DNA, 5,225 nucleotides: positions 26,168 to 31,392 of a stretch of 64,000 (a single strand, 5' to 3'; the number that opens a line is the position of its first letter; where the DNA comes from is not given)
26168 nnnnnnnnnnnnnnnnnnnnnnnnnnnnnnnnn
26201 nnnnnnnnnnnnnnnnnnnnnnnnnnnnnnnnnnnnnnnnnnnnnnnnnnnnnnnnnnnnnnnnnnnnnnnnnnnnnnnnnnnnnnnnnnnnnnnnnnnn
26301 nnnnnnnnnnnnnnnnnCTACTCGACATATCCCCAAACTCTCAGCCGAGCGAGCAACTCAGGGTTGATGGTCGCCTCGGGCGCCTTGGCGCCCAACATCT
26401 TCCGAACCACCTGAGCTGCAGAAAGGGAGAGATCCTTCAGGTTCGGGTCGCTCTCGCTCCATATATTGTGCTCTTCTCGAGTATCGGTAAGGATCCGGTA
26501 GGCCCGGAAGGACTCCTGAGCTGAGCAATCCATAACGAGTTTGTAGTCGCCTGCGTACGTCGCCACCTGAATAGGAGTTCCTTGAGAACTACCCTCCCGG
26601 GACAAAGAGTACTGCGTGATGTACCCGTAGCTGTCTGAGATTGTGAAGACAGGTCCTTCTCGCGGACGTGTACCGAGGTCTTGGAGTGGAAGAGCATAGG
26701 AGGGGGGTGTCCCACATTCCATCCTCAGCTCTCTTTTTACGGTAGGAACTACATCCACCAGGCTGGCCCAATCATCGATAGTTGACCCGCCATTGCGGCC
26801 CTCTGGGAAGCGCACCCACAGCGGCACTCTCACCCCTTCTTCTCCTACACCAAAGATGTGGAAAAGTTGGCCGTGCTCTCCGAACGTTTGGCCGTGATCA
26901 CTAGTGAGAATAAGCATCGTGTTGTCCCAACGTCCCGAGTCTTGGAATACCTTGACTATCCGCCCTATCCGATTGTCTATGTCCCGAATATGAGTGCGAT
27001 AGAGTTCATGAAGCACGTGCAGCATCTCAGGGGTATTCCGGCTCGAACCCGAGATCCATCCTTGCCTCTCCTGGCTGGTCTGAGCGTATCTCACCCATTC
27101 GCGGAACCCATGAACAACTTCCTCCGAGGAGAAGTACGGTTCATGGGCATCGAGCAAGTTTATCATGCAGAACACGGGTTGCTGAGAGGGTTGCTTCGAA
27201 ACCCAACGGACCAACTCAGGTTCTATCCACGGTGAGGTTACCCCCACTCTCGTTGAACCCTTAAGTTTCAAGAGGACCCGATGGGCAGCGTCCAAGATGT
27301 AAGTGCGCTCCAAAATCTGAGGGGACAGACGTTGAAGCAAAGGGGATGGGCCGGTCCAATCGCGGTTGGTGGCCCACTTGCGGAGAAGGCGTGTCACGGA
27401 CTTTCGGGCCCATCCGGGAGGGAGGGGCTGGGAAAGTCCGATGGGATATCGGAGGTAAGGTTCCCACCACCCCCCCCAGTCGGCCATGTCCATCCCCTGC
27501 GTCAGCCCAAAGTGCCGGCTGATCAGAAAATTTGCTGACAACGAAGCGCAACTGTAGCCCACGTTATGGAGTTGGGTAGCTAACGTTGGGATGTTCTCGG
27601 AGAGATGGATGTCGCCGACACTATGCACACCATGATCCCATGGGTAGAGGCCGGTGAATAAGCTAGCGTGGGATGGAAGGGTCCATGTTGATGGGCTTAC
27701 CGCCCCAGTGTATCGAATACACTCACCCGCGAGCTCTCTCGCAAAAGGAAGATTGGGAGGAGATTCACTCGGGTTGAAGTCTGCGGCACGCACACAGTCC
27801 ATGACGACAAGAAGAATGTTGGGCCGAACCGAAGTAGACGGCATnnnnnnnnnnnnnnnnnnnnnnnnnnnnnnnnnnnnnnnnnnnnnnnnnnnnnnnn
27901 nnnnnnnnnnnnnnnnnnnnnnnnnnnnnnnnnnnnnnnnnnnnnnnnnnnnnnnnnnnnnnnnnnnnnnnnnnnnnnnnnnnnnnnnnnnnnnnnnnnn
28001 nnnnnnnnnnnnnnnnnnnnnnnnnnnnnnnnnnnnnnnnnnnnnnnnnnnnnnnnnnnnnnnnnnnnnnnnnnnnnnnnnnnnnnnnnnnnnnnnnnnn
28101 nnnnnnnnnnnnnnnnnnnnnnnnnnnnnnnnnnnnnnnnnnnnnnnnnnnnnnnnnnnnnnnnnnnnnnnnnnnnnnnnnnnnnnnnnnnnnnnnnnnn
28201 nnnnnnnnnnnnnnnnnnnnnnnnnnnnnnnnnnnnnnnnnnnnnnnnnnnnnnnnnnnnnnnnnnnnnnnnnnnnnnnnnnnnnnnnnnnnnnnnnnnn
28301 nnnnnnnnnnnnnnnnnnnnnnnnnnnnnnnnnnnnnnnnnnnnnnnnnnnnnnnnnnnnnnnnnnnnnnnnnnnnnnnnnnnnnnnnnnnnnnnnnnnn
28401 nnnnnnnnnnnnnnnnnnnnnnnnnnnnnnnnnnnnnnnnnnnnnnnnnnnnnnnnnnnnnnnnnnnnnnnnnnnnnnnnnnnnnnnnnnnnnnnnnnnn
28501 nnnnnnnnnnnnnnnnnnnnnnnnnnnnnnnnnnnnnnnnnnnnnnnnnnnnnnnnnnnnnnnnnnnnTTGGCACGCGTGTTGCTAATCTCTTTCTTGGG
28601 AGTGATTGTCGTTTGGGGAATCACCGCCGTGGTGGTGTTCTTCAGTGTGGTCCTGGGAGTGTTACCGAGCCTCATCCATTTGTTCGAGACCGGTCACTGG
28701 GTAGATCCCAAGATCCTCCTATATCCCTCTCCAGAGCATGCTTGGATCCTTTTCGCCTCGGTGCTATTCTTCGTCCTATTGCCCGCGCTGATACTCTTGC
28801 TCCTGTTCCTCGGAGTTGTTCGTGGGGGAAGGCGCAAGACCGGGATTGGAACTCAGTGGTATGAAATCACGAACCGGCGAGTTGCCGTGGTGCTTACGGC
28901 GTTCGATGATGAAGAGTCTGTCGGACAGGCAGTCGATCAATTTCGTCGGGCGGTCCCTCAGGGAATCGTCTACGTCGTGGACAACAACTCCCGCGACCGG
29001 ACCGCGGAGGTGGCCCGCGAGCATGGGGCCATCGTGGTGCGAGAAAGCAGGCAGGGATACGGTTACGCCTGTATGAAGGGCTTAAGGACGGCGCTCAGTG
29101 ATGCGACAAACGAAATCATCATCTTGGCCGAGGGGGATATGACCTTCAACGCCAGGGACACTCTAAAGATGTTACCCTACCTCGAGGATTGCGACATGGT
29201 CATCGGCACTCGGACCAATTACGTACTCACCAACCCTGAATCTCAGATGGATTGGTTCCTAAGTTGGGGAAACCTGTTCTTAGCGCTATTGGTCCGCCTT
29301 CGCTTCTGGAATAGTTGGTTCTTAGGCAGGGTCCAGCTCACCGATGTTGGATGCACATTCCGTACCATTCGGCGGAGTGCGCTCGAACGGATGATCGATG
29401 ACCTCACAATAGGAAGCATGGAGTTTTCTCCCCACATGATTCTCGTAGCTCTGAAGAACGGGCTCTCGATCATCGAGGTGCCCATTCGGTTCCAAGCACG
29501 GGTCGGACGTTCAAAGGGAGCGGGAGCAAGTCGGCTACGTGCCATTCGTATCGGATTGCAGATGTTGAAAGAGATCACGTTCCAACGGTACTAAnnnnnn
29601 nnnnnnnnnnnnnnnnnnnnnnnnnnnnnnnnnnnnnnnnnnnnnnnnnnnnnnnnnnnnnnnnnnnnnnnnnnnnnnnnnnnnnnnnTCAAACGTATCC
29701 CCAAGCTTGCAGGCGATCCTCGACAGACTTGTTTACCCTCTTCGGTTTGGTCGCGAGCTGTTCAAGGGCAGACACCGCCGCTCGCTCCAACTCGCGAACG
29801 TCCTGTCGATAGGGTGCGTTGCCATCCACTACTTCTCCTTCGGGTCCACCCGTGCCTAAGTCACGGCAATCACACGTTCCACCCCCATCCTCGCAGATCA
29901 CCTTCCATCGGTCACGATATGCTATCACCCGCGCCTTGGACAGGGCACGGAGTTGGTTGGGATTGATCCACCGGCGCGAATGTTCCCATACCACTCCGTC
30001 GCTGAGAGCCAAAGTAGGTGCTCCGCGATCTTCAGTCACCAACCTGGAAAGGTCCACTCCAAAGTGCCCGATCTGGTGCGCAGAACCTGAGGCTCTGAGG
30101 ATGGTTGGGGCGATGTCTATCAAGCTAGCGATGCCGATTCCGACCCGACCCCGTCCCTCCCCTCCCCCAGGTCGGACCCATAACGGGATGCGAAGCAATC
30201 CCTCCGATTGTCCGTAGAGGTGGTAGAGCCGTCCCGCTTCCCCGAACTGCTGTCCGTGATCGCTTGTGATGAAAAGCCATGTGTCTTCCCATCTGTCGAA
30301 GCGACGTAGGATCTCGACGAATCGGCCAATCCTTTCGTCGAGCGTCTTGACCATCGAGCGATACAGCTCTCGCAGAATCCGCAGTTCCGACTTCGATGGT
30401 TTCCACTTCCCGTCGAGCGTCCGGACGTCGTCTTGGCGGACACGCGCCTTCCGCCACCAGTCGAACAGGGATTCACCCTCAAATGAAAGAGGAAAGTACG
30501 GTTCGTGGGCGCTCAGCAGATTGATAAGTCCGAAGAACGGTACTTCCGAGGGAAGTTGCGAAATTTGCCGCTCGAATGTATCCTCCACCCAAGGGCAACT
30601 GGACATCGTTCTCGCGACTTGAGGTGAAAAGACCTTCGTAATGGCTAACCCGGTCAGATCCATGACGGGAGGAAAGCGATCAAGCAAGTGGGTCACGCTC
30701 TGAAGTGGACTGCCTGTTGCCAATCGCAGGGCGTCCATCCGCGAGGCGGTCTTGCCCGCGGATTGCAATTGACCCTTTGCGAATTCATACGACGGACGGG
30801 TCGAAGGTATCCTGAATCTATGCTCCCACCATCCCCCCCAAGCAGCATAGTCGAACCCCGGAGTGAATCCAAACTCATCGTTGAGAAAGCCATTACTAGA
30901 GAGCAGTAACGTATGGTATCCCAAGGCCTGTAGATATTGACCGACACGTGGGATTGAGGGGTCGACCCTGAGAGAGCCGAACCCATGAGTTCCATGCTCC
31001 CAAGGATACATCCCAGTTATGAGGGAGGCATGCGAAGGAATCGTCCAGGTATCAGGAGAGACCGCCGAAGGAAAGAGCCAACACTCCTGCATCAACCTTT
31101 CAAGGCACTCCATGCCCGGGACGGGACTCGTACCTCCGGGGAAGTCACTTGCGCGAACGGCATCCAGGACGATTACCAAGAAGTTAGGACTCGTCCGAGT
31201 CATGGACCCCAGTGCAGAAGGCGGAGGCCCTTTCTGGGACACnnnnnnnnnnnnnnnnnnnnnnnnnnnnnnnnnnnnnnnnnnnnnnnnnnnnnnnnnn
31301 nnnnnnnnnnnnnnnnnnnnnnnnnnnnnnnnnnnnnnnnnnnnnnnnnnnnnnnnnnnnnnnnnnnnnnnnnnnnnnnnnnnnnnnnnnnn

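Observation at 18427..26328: Two paralogous GT-C / beta-propeller / TM fusion proteins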

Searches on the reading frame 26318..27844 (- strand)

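Call 17: search_protein_families(library=pfam, proteins=[window:26318-27844:-], max_evalue=0.01)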
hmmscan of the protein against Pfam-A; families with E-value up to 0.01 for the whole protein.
window:26318-27844:- (508 aa): 4 families
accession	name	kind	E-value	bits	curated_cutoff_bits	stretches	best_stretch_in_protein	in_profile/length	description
PF00884.28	Sulfatase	-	2e-28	100.1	25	2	210-369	152-295/301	Sulfatase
PF01663.27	Phosphodiest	-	1.3e-13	51.7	23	2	11-74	2-63/342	Type I phosphodiesterase / nucleotide pyrophosphatase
PF02995.22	DUF229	-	0.0019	17.4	25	1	285-341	309-361/496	Protein of unknown function (DUF229)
PF16347.10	SGSH_C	-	0.0074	16.9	29.3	0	322-369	1-47/154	N-sulphoglucosamine sulphohydrolase, C-terminal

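Call 53: search_protein_families(library=ncbifam, proteins=[window:26318-27844:-], max_evalue=0.001)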
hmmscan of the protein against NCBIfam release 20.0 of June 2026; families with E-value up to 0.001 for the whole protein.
window:26318-27844:- (508 aa): 6 families
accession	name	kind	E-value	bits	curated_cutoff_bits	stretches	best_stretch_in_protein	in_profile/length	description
NF010322.0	PRK13759.1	equivalog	9.2e-23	80.5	481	2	206-369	184-359/486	arylsulfatase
NF045661.1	HdlasePehA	equivalog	2.9e-22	79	900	2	278-374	280-376/506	phosphoric/sulfuric ester hydrolase PehA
TIGR03417.1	chol_sulfatase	equivalog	5.3e-20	71.8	433.45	2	278-371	251-342/500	choline-sulfatase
NF038075.1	fam_STM4013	hypoth_equivalog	2.1e-10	40.5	250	1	283-332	201-247/261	STM4013/SEN3800 family hydrolase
NF038282.1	LapC_YejM_PbgA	exception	8.4e-10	37.6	825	1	239-384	367-511/584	LPS biosynthesis-modulating metalloenzyme YejM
NF052527.1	Mn_arylsulf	exception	1.7e-08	33.8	850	1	282-369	267-355/479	manganese-dependent arylsulfatase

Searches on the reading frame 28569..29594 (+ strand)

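Call 17: search_protein_families(library=pfam, proteins=[window:28569-29594:+], max_evalue=0.01)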
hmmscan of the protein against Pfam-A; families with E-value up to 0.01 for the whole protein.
window:28569-29594:+ (341 aa): 4 families
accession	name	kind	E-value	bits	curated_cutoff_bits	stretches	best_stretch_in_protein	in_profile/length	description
PF00535.33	Glycos_transf_2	-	1.9e-13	51.1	23.3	1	107-274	2-166/168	Glycosyl transferase family 2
PF13641.12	Glyco_tranf_2_3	-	8.4e-06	26.4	27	1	104-239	2-141/230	Glycosyltransferase like family 2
PF22571.1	LiaI-LiaF-TM_PspC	-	2.3e-05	24.6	27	1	11-90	33-111/142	PspC transmembrane region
PF19865.4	DUF6338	-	0.0025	17.9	26.5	1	18-118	44-144/205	Family of unknown function (DUF6338)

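Call 53: search_protein_families(library=ncbifam, proteins=[window:28569-29594:+], max_evalue=0.001)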
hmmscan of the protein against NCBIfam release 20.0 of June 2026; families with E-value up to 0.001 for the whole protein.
window:28569-29594:+ (341 aa): 7 families
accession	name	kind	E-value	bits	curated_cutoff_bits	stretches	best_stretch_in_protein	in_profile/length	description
TIGR04182.1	glyco_TIGR04182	equivalog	5.3e-23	81.8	325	1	105-336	2-214/293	S-layer glycoprotein N-glycosyltransferase AglJ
NF041391.1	DPhHxTase_Halo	equivalog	5.8e-17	61.4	375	1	111-316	3-191/213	dolichyl-phosphate hexose transferase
NF058614.1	PPMAGASynPpgS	equivalog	1.1e-11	44.6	370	1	105-308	2-196/226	polyprenyl-phospho-N-acetylgalactosaminyl synthase PpgS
NF010496.0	PRK13915.1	equivalog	1.6e-09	37.3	262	1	101-185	29-121/307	glucosyl-3-phosphoglycerate synthase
NF041865.1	EpsU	equivalog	1.1e-05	24.6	700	1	102-245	38-183/394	exopolysaccharide biosynthesis GT2 family glycosyltransferase EpsU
NF053846.1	glyco_with_XrtP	equivalog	8e-05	21.5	520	1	112-152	50-90/440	XrtP-associated glycosyltransferase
TIGR04283.1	glyco_like_mftF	equivalog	0.00032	20.4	182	1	106-177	2-73/221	TIGR04283 family arsenosugar biosynthesis glycosyltransferase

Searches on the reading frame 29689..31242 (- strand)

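Call 17: search_protein_families(library=pfam, proteins=[window:29689-31242:-], max_evalue=0.01)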
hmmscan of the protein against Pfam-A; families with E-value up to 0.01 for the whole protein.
window:29689-31242:- (517 aa): 2 families
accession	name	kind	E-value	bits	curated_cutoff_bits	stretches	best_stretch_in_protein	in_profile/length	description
PF00884.28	Sulfatase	-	5.4e-24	85.5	25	1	19-386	1-300/301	Sulfatase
PF01663.27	Phosphodiest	-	1.7e-11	44.8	23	2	22-91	2-68/342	Type I phosphodiesterase / nucleotide pyrophosphatase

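Call 53: search_protein_families(library=ncbifam, proteins=[window:29689-31242:-], max_evalue=0.001)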
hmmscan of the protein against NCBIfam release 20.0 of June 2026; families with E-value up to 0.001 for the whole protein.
window:29689-31242:- (517 aa): 5 families
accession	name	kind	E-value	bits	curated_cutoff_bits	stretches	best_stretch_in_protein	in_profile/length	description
NF010322.0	PRK13759.1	equivalog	5.7e-19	68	481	2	260-425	236-404/486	arylsulfatase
NF045661.1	HdlasePehA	equivalog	1.3e-18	66.9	900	1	283-405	273-395/506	phosphoric/sulfuric ester hydrolase PehA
TIGR03417.1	chol_sulfatase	equivalog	2.6e-16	59.6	433.45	2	281-404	242-363/500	choline-sulfatase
NF052527.1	Mn_arylsulf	exception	3.4e-09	36.1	850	1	263-358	238-330/479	manganese-dependent arylsulfatase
NF038075.1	fam_STM4013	hypoth_equivalog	3.1e-05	23.6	250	0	298-343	204-246/261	STM4013/SEN3800 family hydrolase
